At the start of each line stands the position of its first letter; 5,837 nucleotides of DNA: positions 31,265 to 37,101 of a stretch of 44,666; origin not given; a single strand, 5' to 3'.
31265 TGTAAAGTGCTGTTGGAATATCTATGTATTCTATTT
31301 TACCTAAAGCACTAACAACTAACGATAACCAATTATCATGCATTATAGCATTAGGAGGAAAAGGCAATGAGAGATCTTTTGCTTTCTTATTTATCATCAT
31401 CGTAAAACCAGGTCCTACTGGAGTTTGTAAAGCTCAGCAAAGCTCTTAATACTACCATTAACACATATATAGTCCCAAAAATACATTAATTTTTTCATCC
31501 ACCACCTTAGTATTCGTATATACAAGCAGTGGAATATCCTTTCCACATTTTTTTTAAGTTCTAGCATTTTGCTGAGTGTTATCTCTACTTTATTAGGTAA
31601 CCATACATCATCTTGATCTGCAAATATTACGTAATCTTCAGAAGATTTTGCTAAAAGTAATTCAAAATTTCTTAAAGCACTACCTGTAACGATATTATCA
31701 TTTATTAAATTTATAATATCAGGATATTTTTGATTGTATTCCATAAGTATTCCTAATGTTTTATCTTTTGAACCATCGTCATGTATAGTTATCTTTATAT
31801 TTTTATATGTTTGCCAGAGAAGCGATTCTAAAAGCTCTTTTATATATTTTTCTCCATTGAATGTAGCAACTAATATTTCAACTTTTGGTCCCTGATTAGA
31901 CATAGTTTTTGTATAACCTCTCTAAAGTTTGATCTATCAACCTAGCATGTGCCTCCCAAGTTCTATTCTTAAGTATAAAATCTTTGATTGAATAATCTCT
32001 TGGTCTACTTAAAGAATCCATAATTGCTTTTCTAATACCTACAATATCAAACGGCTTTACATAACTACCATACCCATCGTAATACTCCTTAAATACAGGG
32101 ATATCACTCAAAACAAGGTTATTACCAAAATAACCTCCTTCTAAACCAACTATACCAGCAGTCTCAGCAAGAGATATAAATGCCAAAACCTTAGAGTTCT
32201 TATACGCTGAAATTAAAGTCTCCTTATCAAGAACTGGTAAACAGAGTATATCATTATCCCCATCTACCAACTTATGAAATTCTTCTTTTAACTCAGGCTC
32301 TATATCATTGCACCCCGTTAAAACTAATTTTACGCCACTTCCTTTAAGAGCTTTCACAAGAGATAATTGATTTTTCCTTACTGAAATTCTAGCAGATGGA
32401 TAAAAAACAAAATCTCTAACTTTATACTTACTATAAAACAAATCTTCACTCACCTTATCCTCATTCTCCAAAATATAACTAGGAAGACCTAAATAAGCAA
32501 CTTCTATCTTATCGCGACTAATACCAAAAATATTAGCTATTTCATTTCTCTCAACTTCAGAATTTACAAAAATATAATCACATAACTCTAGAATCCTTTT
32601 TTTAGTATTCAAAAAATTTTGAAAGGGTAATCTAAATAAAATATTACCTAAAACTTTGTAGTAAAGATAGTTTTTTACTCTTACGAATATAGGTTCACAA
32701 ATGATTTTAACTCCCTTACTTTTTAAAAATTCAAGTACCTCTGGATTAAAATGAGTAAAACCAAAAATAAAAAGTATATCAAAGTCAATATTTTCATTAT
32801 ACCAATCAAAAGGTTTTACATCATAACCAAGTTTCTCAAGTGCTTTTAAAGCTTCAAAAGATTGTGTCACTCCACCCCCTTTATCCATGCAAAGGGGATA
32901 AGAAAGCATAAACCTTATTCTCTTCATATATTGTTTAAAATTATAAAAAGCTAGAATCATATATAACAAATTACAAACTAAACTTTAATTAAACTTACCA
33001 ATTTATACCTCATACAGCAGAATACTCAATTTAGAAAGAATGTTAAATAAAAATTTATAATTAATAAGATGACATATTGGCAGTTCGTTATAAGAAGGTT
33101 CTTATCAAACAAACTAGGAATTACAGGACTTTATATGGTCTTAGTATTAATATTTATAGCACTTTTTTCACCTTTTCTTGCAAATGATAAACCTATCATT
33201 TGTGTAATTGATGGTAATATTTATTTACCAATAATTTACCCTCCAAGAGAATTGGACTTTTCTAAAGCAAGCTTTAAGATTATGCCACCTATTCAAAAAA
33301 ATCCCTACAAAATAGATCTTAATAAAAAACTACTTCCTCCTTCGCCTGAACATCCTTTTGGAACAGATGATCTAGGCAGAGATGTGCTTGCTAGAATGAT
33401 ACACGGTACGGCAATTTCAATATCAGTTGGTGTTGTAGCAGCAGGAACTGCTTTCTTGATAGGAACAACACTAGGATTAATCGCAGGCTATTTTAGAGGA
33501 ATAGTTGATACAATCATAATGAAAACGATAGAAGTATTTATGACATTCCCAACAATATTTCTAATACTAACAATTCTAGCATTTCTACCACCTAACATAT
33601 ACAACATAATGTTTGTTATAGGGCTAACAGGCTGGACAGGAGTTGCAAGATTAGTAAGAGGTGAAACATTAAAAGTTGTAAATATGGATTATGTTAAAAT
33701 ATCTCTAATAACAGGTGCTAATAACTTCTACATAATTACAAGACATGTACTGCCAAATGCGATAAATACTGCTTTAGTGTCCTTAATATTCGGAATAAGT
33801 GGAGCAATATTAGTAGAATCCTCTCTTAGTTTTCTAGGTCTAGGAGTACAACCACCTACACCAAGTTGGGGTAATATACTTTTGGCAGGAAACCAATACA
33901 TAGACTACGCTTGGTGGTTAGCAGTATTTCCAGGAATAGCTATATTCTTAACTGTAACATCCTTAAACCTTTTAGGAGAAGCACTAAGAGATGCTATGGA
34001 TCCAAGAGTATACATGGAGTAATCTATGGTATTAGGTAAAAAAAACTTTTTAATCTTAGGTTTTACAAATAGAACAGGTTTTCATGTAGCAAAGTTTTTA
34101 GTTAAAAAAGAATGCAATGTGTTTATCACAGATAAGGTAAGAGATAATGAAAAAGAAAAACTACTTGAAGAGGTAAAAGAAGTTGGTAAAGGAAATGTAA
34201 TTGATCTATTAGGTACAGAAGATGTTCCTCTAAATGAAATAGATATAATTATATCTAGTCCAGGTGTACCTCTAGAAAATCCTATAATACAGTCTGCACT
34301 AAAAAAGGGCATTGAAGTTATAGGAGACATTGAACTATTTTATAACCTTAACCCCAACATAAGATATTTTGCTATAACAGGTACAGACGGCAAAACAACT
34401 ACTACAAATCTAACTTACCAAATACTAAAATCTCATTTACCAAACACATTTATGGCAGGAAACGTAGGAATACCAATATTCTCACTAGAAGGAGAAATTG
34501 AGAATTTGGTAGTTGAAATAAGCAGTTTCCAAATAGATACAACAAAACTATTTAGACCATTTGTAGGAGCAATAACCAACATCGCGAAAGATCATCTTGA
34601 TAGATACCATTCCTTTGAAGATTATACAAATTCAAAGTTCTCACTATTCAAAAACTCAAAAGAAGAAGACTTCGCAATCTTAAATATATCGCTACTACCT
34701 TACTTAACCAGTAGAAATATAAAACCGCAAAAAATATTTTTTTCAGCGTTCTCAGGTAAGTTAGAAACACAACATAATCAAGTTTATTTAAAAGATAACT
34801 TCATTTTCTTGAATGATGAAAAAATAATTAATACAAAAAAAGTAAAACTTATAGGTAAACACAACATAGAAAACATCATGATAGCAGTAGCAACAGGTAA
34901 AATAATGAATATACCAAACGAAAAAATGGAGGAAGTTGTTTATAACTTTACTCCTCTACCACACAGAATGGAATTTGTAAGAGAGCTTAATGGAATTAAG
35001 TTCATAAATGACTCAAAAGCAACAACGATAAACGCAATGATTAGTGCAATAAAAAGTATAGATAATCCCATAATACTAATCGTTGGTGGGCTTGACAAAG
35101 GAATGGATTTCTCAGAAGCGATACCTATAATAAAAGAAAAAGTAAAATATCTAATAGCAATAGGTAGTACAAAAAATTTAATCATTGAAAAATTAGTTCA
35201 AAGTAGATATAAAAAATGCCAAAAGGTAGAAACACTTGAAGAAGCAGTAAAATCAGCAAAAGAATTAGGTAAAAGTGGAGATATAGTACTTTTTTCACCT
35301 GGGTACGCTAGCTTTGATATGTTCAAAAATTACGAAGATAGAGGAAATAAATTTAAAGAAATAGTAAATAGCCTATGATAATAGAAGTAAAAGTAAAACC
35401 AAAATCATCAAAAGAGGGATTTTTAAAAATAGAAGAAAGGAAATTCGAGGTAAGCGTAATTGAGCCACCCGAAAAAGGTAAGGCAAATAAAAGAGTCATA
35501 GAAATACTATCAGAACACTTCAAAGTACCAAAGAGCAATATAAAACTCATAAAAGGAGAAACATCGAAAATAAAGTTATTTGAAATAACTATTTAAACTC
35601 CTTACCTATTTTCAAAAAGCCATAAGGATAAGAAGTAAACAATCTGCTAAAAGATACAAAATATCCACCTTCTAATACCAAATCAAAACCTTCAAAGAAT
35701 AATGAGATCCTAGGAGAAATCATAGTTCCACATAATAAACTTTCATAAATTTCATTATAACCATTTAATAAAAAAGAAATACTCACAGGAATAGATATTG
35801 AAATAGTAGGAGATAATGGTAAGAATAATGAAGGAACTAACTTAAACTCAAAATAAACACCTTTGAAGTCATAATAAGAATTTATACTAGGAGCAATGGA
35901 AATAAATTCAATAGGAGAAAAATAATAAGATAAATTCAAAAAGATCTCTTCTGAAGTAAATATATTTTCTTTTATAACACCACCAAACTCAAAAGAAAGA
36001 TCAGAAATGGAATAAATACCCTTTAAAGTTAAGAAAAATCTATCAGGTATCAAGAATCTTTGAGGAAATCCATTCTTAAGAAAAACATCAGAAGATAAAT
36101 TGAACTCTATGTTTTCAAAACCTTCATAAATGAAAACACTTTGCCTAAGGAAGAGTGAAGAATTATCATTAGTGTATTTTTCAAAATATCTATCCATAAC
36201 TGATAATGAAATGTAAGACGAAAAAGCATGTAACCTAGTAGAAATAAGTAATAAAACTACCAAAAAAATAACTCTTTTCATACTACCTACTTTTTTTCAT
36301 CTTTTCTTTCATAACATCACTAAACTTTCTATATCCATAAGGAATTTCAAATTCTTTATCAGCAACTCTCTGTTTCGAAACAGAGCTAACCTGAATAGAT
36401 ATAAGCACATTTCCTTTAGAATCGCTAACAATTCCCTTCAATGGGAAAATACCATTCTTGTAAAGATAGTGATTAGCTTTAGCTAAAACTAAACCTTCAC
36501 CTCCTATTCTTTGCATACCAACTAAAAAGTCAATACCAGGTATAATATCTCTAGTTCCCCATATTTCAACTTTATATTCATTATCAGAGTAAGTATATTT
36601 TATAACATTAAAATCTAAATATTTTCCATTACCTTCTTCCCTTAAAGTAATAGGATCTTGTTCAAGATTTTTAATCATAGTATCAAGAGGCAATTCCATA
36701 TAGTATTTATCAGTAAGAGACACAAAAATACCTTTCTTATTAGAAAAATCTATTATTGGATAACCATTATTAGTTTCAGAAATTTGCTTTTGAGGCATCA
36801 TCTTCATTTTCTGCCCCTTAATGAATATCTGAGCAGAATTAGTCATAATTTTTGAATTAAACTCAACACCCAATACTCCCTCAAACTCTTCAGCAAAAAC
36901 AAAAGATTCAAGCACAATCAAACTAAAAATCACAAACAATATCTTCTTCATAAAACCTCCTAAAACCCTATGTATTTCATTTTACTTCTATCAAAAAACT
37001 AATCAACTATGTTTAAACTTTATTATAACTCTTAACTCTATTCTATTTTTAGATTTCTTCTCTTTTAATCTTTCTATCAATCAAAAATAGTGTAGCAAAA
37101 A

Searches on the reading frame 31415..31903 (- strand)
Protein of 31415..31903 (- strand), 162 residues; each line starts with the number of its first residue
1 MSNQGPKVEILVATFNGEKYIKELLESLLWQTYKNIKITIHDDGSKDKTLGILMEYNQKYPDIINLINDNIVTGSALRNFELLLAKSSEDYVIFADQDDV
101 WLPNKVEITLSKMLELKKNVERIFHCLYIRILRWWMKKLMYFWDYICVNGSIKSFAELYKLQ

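Call 46: search_protein_families(library=pfam, proteins=[window:31415-31903:-], max_evalue=0.001)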
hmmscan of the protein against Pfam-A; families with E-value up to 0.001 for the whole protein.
window:31415-31903:- (162 aa): 3 families
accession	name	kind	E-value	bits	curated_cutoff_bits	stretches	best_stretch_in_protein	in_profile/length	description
PF00535.33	Glycos_transf_2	-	3.6e-20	73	23.3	1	10-118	2-108/168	Glycosyl transferase family 2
PF13641.12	Glyco_tranf_2_3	-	7.8e-09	36.3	27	1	6-111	1-109/230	Glycosyltransferase like family 2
PF10111.15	Glyco_tranf_2_2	-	9.5e-06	25.7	27.3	1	12-121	6-116/276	Glycosyltransferase like family 2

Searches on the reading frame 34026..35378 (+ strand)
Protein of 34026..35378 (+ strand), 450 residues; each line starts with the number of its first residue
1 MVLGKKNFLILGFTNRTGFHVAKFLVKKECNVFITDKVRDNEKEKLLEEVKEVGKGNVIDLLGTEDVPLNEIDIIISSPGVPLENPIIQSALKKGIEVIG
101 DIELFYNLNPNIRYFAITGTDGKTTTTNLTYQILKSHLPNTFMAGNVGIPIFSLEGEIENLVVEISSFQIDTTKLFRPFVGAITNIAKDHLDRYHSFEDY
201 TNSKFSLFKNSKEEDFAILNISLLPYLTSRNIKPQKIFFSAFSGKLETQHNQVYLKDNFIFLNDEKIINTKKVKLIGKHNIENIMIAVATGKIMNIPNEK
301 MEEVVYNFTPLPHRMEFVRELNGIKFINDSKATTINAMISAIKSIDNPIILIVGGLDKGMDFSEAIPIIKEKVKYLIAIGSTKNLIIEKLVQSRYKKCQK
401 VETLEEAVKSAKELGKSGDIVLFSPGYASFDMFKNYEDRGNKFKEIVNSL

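Call 46: search_protein_families(library=pfam, proteins=[window:34026-35378:+], max_evalue=0.001)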
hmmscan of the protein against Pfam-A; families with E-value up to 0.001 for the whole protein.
window:34026-35378:+ (450 aa): 3 families
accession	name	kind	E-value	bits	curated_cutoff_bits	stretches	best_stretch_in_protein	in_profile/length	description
PF08245.18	Mur_ligase_M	-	1e-30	107.6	24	1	117-290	1-199/200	Mur ligase middle domain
PF02875.26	Mur_ligase_C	-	3.4e-15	57.4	28.4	1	313-425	1-125/127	Mur ligase, glutamate ligase domain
PF21799.2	MurD-like_N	-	5.2e-11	43.1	27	1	7-100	2-88/88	Mur ligase MurD-like, N-terminal domain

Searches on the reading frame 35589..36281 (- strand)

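Call 46: search_protein_families(library=pfam, proteins=[window:35589-36281:-], max_evalue=0.001)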
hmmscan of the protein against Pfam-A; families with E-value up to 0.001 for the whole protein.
window:35589-36281:- (230 aa): 1 family
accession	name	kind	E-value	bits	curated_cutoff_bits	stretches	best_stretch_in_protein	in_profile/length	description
PF13956.11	Ibs_toxin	-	0.0005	20.4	27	0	1-14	2-15/19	Toxin Ibs, type I toxin-antitoxin system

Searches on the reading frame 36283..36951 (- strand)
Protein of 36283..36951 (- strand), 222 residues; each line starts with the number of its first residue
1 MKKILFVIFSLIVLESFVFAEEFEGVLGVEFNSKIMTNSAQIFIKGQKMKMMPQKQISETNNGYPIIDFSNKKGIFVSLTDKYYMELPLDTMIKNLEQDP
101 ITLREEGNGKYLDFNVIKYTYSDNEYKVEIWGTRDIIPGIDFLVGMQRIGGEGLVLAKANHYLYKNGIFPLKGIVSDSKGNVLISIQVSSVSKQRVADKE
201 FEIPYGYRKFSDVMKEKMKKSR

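Call 46: search_protein_families(library=pfam, proteins=[window:36283-36951:-], max_evalue=0.001)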
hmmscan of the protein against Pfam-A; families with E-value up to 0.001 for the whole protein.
window:36283-36951:- (222 aa): 1 family
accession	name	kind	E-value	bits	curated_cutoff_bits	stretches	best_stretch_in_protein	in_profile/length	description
PF14371.13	DUF4412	-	4.3e-14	53.2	21.6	1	23-207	1-191/191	Domain of unknown function (DUF4412)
